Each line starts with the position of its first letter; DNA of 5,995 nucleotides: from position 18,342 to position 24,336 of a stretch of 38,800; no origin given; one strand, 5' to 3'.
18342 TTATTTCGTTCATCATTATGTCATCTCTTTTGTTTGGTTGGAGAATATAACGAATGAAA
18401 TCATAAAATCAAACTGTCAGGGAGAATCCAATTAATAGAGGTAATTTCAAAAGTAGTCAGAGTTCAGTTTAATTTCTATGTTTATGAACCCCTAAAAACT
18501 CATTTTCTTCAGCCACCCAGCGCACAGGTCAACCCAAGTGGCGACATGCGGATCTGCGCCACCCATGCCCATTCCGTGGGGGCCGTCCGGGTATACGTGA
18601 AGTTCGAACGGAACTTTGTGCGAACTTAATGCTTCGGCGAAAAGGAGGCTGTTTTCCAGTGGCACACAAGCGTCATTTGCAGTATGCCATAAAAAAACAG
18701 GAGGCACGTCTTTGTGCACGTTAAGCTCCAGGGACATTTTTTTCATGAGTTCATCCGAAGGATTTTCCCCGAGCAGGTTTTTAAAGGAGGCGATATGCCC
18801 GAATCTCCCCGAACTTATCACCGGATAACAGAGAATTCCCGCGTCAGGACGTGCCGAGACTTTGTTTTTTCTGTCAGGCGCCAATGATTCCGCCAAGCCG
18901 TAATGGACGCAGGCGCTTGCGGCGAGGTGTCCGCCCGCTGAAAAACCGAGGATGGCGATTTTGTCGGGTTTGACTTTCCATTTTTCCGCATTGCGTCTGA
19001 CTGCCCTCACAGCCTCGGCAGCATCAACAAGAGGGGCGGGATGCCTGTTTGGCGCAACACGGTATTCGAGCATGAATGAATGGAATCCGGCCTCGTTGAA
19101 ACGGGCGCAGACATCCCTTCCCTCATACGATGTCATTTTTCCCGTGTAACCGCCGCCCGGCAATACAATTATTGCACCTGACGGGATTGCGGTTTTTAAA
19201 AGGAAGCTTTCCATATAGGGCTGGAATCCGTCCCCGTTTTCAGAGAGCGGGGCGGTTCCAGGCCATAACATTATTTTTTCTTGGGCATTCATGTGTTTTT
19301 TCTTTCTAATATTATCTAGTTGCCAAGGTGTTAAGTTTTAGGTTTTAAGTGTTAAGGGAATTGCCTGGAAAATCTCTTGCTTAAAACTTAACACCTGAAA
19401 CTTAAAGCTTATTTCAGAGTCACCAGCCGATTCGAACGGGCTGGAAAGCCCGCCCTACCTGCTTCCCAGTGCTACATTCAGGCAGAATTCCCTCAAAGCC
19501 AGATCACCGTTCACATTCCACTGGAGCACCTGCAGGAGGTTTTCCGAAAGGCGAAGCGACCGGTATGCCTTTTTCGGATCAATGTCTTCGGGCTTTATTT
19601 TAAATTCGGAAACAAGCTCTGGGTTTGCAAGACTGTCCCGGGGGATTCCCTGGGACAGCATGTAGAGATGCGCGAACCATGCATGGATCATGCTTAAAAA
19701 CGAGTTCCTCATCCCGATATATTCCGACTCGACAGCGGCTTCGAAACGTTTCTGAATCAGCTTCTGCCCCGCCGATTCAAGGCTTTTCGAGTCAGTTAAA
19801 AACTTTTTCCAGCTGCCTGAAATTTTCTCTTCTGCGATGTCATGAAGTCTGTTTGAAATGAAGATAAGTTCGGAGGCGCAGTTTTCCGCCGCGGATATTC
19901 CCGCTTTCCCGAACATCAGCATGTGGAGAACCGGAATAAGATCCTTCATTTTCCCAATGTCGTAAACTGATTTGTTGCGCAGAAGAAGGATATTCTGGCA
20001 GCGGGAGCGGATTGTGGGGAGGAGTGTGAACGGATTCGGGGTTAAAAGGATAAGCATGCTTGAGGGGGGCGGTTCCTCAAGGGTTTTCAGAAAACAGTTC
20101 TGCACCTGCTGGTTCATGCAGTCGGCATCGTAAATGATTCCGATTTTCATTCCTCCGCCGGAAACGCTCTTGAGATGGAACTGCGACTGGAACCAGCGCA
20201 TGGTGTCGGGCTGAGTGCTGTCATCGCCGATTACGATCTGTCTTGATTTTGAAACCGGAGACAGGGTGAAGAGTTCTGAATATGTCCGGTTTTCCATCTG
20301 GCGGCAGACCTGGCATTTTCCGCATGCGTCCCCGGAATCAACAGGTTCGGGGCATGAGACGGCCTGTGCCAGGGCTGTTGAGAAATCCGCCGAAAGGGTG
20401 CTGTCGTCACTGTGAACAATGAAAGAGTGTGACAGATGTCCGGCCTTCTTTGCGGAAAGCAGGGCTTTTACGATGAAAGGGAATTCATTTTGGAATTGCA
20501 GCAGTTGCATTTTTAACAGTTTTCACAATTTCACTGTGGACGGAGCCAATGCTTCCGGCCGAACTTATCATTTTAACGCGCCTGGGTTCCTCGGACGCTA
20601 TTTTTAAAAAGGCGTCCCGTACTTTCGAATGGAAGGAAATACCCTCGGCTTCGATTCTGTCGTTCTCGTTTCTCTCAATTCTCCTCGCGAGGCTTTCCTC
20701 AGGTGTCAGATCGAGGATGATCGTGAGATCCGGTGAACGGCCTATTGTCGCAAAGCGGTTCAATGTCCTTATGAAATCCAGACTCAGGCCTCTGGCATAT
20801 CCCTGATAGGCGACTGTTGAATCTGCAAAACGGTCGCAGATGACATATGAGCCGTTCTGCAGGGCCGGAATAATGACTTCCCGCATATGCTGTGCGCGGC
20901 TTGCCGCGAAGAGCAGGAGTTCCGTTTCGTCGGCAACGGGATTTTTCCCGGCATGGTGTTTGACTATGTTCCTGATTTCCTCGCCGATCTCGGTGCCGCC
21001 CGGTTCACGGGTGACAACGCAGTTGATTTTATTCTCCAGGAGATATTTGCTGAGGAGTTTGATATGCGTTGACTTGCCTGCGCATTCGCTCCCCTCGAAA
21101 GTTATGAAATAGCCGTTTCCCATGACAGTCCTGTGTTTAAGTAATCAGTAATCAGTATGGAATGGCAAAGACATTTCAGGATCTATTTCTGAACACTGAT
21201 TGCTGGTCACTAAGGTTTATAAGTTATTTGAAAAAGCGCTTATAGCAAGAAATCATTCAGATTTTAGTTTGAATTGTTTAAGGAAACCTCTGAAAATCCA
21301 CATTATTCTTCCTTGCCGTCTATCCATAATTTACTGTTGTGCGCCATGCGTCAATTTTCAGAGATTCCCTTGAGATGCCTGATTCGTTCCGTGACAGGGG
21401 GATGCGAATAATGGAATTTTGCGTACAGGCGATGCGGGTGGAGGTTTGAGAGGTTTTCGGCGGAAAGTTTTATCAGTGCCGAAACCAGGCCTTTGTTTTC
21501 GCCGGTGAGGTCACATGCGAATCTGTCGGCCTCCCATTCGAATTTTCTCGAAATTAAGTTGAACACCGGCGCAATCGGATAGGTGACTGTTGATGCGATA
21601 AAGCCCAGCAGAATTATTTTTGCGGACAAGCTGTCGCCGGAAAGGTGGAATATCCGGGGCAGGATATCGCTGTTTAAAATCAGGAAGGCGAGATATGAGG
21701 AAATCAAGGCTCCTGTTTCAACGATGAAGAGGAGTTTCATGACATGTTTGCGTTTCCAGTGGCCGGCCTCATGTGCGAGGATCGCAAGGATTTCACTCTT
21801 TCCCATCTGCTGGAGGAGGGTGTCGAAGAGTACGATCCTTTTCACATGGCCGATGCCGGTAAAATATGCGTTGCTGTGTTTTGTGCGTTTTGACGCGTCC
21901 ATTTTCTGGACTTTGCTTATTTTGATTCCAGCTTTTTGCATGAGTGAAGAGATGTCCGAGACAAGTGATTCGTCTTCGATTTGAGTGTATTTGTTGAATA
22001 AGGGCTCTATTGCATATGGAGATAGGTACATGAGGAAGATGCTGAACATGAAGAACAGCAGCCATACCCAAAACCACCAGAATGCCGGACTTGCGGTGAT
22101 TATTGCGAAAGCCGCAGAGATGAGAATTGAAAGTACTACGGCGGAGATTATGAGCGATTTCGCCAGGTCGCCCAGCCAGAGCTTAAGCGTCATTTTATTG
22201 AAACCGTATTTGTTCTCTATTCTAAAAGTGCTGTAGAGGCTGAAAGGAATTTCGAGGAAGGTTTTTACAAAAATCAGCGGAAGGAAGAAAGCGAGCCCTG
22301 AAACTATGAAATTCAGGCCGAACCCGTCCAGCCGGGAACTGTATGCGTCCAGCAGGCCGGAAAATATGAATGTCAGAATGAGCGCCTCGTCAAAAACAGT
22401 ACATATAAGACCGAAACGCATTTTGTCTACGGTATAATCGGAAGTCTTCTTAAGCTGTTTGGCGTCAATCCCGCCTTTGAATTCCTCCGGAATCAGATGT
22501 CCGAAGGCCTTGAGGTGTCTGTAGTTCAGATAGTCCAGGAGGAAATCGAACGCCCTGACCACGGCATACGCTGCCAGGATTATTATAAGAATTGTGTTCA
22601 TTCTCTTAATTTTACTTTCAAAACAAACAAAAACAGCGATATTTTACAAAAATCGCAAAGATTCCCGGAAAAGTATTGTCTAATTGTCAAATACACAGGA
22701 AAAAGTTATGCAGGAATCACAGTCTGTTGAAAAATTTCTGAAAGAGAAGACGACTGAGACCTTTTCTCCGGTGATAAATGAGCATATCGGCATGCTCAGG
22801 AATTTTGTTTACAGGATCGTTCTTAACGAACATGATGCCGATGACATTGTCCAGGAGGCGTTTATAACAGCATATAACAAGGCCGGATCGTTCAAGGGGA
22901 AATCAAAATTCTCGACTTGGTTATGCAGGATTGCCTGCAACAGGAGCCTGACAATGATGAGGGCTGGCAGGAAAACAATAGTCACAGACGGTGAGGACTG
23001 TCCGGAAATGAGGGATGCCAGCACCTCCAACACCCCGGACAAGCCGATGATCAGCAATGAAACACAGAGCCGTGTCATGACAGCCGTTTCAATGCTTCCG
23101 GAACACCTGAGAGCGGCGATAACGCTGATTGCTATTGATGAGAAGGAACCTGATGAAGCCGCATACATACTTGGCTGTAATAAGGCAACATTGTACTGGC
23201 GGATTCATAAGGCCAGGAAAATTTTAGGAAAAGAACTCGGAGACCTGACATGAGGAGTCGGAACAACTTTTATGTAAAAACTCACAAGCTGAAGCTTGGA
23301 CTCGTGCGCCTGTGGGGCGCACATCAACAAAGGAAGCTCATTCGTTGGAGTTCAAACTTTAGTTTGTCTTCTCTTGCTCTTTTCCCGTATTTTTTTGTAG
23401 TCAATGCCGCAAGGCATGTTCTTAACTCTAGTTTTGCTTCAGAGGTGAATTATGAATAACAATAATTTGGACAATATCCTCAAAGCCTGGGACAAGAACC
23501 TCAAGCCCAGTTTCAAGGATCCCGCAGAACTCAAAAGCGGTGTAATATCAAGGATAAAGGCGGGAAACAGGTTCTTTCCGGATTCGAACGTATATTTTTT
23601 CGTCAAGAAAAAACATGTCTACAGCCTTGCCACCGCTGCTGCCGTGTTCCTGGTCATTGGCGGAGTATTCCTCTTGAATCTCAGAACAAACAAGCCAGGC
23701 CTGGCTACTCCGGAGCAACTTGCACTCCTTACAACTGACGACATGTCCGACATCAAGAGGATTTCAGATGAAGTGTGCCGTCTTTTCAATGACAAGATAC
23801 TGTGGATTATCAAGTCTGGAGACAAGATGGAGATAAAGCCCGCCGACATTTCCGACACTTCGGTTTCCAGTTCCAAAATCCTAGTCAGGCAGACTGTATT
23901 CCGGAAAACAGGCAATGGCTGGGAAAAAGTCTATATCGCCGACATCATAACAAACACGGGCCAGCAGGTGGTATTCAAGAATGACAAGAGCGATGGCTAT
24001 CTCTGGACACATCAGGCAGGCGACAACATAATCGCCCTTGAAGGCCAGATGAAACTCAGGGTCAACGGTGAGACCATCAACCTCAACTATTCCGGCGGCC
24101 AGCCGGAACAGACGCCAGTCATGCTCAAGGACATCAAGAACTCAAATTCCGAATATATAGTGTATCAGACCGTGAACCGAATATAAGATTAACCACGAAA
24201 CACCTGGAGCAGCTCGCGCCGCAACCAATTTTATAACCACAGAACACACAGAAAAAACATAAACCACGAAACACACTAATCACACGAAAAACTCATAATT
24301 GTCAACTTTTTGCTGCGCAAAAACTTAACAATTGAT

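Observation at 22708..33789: ECF sigma / putative anti-sigma pair heading an 11-kb block of five exported proteins of unknown function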

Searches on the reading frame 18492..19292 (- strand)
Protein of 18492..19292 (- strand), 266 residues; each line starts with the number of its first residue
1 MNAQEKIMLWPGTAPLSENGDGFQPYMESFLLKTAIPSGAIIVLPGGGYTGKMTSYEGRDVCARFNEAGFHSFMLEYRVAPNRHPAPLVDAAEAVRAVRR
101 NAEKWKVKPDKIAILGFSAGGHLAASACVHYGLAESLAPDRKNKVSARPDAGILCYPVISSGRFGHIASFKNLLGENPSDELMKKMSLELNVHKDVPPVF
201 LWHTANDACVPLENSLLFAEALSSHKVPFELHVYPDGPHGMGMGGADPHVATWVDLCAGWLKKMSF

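Call 86: search_protein_families(library=pfam, proteins=[window:18492-19292:-], max_evalue=0.0001)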
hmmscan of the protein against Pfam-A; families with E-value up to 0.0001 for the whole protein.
window:18492-19292:- (266 aa): 6 families
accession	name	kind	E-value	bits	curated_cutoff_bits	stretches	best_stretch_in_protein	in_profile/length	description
PF20434.5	BD-FAE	-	3.7e-23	82.6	26.8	1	39-222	14-215/215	BD-FAE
PF07859.19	Abhydrolase_3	-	2.6e-17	63.7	25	1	44-241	4-208/210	alpha/beta hydrolase fold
PF00326.27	Peptidase_S9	-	1.1e-12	48.3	22.6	1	179-250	125-198/213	Prolyl oligopeptidase family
PF01738.24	DLH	-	2.8e-06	27.5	21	0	197-240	144-187/217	Dienelactone hydrolase family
PF12146.15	Hydrolase_4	-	4.4e-05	23.3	27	0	191-240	186-233/239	Serine aminopeptidase, S33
PF02230.22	Abhydrolase_2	-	7.5e-05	23.1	23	0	100-131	95-126/217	Phospholipase/Carboxylesterase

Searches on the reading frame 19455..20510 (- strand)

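Call 86: search_protein_families(library=pfam, proteins=[window:19455-20510:-], max_evalue=0.0001)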
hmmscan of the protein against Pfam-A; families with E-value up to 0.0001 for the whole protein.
window:19455-20510:- (351 aa): 1 family
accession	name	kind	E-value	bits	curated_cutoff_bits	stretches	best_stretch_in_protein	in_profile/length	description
PF13177.12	DNA_pol3_delta2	-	1.6e-35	122.9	27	1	13-176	5-157/161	DNA polymerase III, delta subunit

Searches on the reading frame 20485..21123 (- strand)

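Call 86: search_protein_families(library=pfam, proteins=[window:20485-21123:-], max_evalue=0.0001)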
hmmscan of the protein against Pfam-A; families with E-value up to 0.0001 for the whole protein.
window:20485-21123:- (212 aa): 2 families
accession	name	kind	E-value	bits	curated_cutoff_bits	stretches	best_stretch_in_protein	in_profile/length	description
PF02223.23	Thymidylate_kin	-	5.9e-53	179.7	27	1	9-199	1-185/185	Thymidylate kinase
PF13521.12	AAA_28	-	1.1e-07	32.7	27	1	7-112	2-95/164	AAA domain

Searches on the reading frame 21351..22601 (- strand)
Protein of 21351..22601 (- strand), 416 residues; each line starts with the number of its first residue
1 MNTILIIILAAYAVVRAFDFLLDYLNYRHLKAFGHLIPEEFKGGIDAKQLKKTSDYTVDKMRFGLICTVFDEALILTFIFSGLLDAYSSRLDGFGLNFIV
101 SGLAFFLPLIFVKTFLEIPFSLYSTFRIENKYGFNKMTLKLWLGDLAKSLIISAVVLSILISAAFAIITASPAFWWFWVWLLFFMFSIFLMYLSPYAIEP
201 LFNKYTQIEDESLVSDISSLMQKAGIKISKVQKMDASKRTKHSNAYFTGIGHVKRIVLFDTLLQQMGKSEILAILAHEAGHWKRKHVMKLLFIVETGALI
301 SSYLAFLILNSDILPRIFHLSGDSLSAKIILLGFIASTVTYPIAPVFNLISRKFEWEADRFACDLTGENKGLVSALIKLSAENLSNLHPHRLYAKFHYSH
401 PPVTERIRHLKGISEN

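Call 86: search_protein_families(library=pfam, proteins=[window:21351-22601:-], max_evalue=0.0001)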
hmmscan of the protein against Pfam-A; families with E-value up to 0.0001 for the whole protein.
window:21351-22601:- (416 aa): 2 families
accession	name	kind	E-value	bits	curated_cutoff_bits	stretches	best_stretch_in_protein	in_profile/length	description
PF16491.10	Peptidase_M48_N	-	2.2e-50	171.4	27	1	26-204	1-179/179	CAAX prenyl protease N-terminal, five membrane helices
PF01435.24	Peptidase_M48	-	1.5e-37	129.7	20.3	1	209-413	3-185/186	Peptidase family M48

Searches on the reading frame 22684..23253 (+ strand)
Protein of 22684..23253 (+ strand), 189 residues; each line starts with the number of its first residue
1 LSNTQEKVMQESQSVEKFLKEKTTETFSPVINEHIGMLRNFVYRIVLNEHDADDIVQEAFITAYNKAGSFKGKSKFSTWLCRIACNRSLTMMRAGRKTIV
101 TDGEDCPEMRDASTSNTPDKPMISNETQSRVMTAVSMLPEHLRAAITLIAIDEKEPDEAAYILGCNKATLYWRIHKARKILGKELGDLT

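Call 5: search_protein_families(library=pfam, proteins=[window:22684-23253:+], max_evalue=1)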
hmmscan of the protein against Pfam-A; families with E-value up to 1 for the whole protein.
window:22684-23253:+ (189 aa): 5 families
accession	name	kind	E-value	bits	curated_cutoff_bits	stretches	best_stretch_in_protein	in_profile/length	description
PF04542.20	Sigma70_r2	-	2.8e-16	59.5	24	1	31-97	2-70/71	Sigma-70 region 2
PF08281.18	Sigma70_r4_2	-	8e-08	32.3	25.7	1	130-180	3-53/54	Sigma-70, region 4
PF02001.22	DUF134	-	0.023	15.7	27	1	144-183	41-80/98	Protein of unknown function DUF134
PF22233.2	PhyR_sigma-like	-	0.052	13.8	27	1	143-171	9-37/50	Response regulator PhyR, sigma-like domain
PF13556.12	HTH_30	-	0.12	12.6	27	1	157-187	16-46/59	PucR C-terminal helix-turn-helix domain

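Call 6: search_protein_families(library=ncbifam, proteins=[window:22684-23253:+], max_evalue=1)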
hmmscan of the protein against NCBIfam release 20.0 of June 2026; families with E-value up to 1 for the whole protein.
window:22684-23253:+ (189 aa): 87 families (the best 25 are shown)
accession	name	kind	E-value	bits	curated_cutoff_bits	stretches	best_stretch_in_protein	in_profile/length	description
NF008888.0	PRK11922.1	equivalog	2.9e-30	105.6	204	1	4-185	9-196/231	RNA polymerase sigma factor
NF007223.0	PRK09641.1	equivalog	8.7e-27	94.2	209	1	19-187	12-186/187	RNA polymerase sigma factor SigW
TIGR02939.1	RpoE_Sigma70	equivalog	3.3e-26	92.5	236.15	1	24-186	19-187/190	RNA polymerase sigma factor RpoE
NF004113.0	PRK05602.1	equivalog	3.3e-25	89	208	1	20-186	40-202/211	RNA polymerase sigma factor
TIGR02948.1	SigW_bacill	equivalog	8e-25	88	243.1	1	22-188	15-187/187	RNA polymerase sigma factor SigW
NF006930.0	PRK09415.1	subfamily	2.7e-24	86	198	1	13-185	4-175/179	RNA polymerase factor sigma C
NF007225.0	PRK09643.1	equivalog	6.6e-24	84.7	190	1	24-188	26-185/204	RNA polymerase sigma factor SigM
NF009168.0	PRK12515.1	subfamily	3.2e-22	79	236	1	38-185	35-179/189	RNA polymerase sigma factor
NF007216.0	PRK09638.1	equivalog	3.3e-22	79.1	194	1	20-187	13-176/180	RNA polymerase sigma factor SigY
TIGR02985.1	Sig70_bacteroi1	subfamily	2.9e-21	76.4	126.4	1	26-185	2-162/162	RNA polymerase sigma-70 factor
TIGR02937.1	sigma70-ECF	superfamily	9.4e-21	74.1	42.9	1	30-185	6-165/165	sigma-70 family RNA polymerase sigma factor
NF006089.0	PRK08241.1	subfamily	3.9e-20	72.2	240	1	7-113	4-110/343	RNA polymerase subunit sigma-70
NF007229.0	PRK09647.1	equivalog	7.3e-20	71.2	265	1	12-185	31-202/220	RNA polymerase sigma factor SigE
NF058625.1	sigma_PG0214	equivalog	2.5e-19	69.6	130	1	25-185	4-161/170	GFO_1088 family ECF-type sigma factor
NF009166.1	PRK12513.1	equivalog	3.2e-19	69.4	206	1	24-185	21-186/193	RNA polymerase sigma factor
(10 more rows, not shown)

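Call 8: search_protein_families(library=padloc, proteins=[window:22684-23253:+], max_evalue=0.1)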
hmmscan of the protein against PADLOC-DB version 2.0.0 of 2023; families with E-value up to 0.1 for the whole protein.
window:22684-23253:+ (189 aa): 1 family
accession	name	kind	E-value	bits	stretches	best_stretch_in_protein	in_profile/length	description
PDLC04133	mad1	-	0.047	12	0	157-178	9-30/60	mads_1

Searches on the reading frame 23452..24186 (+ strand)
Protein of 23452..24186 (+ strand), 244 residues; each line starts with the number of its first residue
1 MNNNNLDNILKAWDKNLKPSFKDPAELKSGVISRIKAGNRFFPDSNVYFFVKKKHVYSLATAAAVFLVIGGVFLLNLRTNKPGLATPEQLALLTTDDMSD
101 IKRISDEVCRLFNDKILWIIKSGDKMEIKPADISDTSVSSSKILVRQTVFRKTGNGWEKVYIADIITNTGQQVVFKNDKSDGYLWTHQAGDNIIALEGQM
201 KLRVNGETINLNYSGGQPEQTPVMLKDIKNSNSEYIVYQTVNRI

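Call 5: search_protein_families(library=pfam, proteins=[window:23452-24186:+], max_evalue=1)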
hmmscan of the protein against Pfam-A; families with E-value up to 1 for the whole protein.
window:23452-24186:+ (244 aa): 0 families

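Call 6: search_protein_families(library=ncbifam, proteins=[window:23452-24186:+], max_evalue=1)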
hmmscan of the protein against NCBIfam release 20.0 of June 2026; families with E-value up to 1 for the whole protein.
window:23452-24186:+ (244 aa): 0 families

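Call 8: search_protein_families(library=padloc, proteins=[window:23452-24186:+], max_evalue=0.1)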
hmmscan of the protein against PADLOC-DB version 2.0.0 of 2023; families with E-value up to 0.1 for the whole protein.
window:23452-24186:+ (244 aa): 0 families

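Call 110: search_protein_families(library=pfam, alignment_id=A7, max_evalue=0.05)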
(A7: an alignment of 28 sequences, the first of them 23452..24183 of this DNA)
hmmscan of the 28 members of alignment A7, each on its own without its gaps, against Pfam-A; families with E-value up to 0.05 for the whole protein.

A. member 1, window:23452-24183:+ (244 aa): 0 families

B. families by the number of members that match (of 28 scanned): 5 families
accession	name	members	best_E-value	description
PF17609.7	HCMV_UL124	1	0.0095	Family of unknown function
PF23714.1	Rv3627c_N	1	0.016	Carboxypeptidase Rv3627c-like, N-terminal domain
PF22619.2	DNA_polI_exo1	1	0.025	DNA polymerase I, ribonuclease H-like domain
PF11045.13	YbjM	1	0.034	Putative inner membrane protein of Enterobacteriaceae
PF10620.15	MdcG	1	0.037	Phosphoribosyl-dephospho-CoA transferase MdcG C-terminal domain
